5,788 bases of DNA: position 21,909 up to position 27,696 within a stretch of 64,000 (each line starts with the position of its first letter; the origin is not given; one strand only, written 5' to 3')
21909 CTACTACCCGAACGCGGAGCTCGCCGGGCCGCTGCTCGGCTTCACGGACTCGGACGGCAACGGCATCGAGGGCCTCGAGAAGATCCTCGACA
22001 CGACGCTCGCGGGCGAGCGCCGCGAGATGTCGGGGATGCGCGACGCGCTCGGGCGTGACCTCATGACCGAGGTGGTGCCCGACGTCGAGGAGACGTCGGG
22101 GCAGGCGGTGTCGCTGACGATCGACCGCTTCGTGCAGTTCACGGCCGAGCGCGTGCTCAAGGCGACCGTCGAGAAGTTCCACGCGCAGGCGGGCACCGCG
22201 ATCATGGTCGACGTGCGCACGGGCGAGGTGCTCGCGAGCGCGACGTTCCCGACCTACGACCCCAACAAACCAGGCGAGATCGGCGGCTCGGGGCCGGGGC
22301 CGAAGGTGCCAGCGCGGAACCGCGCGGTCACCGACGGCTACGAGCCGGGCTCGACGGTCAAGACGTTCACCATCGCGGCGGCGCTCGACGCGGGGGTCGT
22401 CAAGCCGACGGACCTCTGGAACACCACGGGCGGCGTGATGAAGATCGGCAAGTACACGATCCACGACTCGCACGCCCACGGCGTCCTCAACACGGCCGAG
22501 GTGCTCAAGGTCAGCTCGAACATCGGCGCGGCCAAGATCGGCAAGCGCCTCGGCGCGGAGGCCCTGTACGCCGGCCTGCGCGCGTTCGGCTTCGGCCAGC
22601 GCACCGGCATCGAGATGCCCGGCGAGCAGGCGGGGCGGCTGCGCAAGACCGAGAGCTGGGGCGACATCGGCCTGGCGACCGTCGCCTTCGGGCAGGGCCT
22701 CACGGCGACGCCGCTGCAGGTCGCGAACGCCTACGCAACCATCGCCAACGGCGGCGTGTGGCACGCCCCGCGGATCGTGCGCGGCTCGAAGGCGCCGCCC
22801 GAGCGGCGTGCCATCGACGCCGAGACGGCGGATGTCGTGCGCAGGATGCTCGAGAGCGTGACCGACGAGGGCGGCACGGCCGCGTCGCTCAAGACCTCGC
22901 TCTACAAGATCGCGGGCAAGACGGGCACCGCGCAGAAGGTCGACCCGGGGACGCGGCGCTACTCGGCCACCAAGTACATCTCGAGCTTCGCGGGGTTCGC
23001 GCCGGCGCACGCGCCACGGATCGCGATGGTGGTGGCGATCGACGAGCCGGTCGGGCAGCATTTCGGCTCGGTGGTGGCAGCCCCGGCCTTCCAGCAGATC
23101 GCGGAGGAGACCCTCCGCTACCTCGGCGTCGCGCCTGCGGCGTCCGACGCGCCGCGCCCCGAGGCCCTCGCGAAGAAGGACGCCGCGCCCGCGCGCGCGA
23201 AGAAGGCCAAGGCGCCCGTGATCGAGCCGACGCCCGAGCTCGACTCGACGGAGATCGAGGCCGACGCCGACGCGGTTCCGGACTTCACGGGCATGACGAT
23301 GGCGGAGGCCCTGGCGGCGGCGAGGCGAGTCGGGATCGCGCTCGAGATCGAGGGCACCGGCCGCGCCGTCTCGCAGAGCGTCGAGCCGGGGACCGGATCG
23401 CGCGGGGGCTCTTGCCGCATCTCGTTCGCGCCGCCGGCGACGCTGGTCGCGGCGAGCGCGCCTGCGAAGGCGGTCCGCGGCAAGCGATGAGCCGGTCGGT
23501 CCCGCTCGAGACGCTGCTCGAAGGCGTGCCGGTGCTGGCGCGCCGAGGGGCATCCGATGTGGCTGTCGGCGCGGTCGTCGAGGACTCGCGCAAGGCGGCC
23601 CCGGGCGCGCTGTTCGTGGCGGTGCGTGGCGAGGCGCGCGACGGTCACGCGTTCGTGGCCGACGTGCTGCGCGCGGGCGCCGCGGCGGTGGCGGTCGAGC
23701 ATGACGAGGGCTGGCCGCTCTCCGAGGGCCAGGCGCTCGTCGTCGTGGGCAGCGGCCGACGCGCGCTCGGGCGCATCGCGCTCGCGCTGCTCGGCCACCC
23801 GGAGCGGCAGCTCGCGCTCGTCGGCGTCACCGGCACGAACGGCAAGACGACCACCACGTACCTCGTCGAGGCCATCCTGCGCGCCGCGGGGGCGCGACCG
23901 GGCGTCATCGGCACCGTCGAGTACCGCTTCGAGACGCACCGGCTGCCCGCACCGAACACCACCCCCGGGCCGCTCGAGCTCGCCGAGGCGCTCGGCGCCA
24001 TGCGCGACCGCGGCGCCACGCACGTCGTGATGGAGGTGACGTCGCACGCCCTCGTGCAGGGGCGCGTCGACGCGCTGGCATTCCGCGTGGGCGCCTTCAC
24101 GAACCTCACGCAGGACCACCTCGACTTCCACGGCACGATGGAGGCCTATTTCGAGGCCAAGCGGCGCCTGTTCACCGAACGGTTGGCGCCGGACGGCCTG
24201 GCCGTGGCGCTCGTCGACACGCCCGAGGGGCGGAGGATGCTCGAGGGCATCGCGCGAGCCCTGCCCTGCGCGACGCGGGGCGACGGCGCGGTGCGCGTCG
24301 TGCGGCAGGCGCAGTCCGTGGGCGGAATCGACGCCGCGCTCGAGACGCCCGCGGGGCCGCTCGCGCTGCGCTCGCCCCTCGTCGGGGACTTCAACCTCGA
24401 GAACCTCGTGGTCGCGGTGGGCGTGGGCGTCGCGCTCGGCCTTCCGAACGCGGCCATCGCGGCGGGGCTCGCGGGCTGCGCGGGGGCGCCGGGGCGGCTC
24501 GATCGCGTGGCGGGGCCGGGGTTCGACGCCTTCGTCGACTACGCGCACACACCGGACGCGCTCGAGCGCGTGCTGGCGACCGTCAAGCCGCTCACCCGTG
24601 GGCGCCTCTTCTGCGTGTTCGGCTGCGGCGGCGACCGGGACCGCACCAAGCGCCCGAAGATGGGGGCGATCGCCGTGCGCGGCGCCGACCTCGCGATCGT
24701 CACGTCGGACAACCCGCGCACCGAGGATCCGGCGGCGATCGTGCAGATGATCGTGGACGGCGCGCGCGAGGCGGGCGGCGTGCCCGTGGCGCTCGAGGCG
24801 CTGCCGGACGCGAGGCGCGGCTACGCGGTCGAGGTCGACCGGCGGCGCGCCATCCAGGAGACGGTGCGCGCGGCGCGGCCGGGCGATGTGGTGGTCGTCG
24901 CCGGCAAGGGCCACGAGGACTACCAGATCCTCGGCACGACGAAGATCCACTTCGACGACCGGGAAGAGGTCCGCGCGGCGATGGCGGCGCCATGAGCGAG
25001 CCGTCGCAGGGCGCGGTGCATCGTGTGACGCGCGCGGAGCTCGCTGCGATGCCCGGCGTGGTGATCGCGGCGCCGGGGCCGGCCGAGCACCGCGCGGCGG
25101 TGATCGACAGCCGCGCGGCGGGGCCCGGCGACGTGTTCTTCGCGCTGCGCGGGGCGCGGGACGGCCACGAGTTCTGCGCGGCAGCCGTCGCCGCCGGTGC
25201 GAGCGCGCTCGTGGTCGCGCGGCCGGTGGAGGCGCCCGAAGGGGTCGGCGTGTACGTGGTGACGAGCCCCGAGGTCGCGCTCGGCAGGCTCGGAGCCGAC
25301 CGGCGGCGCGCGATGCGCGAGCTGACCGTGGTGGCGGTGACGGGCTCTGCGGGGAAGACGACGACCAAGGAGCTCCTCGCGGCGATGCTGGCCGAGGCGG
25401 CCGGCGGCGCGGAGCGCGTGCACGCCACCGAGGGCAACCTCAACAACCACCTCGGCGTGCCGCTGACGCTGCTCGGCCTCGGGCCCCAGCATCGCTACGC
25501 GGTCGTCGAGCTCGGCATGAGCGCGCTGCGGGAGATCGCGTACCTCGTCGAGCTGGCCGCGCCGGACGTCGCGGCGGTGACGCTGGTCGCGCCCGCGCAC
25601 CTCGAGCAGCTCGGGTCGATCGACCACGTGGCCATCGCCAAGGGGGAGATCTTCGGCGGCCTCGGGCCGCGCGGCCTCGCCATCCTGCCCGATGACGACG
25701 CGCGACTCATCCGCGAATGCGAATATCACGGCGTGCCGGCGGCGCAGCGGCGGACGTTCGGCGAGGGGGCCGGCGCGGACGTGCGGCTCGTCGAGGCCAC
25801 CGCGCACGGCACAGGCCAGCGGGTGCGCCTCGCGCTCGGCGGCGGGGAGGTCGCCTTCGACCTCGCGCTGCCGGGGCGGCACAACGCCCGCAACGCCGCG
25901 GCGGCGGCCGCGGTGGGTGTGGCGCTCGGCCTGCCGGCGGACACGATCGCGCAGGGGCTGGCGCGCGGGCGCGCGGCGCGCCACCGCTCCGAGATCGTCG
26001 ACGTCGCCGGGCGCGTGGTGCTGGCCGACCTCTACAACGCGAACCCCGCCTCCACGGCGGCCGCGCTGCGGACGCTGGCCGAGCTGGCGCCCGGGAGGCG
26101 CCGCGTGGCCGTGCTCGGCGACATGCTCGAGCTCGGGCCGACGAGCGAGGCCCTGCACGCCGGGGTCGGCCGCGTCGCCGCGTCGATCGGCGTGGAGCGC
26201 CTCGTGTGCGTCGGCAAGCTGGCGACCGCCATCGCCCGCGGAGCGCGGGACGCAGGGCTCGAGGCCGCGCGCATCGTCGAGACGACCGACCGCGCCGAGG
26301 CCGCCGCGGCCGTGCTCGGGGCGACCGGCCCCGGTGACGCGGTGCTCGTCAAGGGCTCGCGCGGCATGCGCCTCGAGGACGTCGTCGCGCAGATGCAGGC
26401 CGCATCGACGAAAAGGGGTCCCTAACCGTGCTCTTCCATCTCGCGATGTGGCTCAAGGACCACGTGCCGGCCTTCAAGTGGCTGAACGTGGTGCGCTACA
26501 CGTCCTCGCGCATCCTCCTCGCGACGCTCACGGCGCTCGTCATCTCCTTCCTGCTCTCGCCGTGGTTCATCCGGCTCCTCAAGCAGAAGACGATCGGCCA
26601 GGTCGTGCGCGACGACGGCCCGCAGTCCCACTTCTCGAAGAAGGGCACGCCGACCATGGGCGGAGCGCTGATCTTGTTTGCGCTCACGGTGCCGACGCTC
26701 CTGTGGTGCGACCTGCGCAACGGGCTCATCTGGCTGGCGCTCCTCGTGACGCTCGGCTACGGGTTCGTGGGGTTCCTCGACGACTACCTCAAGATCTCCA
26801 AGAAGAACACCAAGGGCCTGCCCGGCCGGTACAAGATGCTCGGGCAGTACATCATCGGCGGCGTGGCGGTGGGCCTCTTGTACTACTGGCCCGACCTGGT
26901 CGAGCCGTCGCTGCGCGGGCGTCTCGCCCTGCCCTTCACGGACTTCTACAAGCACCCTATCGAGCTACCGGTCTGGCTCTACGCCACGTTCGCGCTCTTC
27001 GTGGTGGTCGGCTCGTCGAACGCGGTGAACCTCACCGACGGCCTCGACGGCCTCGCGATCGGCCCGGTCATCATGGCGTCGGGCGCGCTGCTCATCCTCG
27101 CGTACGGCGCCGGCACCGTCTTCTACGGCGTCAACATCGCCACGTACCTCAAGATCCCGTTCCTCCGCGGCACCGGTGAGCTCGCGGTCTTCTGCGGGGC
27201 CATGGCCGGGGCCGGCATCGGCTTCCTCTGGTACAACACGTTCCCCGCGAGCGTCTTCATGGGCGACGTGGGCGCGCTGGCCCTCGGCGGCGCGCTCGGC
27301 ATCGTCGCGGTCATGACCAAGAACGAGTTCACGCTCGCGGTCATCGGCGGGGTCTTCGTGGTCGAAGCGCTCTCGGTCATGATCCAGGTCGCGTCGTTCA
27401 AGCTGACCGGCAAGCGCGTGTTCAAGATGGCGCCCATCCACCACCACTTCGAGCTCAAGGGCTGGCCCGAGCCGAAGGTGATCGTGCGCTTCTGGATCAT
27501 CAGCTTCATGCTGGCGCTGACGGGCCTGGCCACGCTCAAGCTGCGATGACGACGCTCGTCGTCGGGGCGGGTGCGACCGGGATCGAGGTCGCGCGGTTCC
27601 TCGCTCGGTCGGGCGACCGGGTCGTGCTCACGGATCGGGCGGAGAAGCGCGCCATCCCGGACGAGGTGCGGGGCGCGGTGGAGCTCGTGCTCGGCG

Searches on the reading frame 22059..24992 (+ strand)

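Call 51: search_protein_families(library=pfam, max_evalue=0.00001, proteins=[window:22059-24992:+])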
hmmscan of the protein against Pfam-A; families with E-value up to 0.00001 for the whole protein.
window:22059-24992:+ (978 aa): 2 families
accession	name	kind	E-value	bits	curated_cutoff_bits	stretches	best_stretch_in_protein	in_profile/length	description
PF08245.18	Mur_ligase_M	-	6.3e-46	157.3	24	1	590-789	1-199/200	Mur ligase middle domain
PF02875.26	Mur_ligase_C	-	1.4e-28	100.7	28.4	1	812-951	1-127/127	Mur ligase, glutamate ligase domain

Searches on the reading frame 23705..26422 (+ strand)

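Call 51: search_protein_families(library=pfam, max_evalue=0.00001, proteins=[window:23705-26422:+])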
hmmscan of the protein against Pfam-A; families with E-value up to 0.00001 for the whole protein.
window:23705-26422:+ (906 aa): 2 families
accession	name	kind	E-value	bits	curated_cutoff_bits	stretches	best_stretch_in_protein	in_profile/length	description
PF08245.18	Mur_ligase_M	-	4.7e-40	138.1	24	1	545-737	1-199/200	Mur ligase middle domain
PF02875.26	Mur_ligase_C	-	1.9e-22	80.9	28.4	1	760-886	1-127/127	Mur ligase, glutamate ligase domain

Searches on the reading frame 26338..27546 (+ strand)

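Call 51: search_protein_families(library=pfam, max_evalue=0.00001, proteins=[window:26338-27546:+])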
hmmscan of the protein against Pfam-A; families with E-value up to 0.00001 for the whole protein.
window:26338-27546:+ (403 aa): 1 family
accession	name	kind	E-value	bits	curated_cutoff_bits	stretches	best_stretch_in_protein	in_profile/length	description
PF00953.26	Glycos_transf_4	-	9.9e-34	117.1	27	1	132-327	2-159/160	Glycosyl transferase family 4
